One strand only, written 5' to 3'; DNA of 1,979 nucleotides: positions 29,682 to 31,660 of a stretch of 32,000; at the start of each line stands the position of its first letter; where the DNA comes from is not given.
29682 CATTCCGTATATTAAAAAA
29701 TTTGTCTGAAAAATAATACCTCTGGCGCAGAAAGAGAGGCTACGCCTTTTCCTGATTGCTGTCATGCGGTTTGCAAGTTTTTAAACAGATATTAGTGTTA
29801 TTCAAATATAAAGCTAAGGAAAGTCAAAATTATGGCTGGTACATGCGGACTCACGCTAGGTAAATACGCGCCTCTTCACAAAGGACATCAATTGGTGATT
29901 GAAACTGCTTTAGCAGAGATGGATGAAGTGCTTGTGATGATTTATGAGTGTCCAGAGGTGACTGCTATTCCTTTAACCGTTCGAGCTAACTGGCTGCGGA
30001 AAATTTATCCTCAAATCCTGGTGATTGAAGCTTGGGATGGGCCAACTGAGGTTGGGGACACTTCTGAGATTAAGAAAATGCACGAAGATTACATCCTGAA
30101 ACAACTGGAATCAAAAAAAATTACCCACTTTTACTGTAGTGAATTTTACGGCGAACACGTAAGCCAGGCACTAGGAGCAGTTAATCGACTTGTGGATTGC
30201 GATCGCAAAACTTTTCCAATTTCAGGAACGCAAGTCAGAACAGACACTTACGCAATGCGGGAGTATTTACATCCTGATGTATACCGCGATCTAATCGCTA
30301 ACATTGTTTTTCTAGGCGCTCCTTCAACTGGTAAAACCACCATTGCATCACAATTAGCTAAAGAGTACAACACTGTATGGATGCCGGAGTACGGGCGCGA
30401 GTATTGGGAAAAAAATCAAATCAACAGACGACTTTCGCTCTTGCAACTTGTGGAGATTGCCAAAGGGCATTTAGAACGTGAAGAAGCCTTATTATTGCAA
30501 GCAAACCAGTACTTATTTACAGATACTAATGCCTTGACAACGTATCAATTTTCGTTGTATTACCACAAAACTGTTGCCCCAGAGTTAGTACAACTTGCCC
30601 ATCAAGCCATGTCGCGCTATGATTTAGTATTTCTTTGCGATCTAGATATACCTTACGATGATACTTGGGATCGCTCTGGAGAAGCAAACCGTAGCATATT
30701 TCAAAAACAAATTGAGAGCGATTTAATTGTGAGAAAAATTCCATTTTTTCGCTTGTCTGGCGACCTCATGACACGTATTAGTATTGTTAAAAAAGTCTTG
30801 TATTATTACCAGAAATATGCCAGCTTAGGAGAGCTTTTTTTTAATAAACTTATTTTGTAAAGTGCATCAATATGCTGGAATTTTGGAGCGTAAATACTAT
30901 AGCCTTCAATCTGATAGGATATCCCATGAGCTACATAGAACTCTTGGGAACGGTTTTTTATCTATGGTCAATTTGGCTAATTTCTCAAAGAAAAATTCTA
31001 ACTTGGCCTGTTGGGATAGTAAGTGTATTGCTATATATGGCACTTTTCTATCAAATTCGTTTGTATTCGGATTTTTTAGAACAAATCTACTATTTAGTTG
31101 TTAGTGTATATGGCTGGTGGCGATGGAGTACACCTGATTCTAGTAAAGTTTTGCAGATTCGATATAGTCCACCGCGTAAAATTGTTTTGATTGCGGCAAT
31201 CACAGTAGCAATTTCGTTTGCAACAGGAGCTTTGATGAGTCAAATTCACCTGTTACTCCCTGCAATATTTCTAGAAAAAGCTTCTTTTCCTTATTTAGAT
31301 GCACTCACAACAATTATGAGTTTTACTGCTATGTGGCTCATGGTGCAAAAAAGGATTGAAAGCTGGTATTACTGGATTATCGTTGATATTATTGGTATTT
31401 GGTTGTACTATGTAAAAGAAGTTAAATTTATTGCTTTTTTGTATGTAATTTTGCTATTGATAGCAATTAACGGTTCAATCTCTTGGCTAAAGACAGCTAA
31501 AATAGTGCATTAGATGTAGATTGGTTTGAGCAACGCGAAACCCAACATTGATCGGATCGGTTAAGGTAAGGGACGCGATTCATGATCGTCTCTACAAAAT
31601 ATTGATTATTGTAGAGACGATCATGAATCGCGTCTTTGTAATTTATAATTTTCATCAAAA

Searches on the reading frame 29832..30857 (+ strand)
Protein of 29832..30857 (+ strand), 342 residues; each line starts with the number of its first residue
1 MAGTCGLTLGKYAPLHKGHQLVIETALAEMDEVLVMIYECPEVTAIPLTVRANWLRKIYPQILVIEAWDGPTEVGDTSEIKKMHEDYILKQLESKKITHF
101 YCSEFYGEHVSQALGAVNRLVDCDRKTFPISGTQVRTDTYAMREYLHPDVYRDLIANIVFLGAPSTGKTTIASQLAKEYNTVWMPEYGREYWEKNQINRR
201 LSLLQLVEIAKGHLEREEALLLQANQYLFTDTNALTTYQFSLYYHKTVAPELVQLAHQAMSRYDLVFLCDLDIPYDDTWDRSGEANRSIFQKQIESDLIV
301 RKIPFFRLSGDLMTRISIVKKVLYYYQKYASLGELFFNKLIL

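Call 8: search_protein_families(library=pfam, proteins=[window:29832-30857:+], max_evalue=0.001)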
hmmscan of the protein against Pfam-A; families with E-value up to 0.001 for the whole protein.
window:29832-30857:+ (342 aa): 2 families
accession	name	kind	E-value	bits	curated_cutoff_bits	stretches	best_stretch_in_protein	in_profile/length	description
PF13521.12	AAA_28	-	8.3e-34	117.6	27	1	158-315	2-164/164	AAA domain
PF01467.32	CTP_transf_like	-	3.7e-05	24.4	21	1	8-137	2-132/133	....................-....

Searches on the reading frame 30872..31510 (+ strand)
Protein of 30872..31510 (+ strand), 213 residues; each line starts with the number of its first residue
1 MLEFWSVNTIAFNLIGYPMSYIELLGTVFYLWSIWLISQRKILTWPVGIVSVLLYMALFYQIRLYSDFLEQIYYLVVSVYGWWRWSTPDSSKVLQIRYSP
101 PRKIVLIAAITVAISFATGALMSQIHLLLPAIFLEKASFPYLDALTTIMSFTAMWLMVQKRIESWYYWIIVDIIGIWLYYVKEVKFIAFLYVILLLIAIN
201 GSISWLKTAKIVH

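Call 8: search_protein_families(library=pfam, proteins=[window:30872-31510:+], max_evalue=0.001)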
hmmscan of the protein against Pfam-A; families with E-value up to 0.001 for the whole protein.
window:30872-31510:+ (213 aa): 1 family
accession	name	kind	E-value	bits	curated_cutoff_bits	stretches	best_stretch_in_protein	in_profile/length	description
PF04973.17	NMN_transporter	-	7.2e-53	179.6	27.3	1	20-207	1-175/175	Nicotinamide mononucleotide transporter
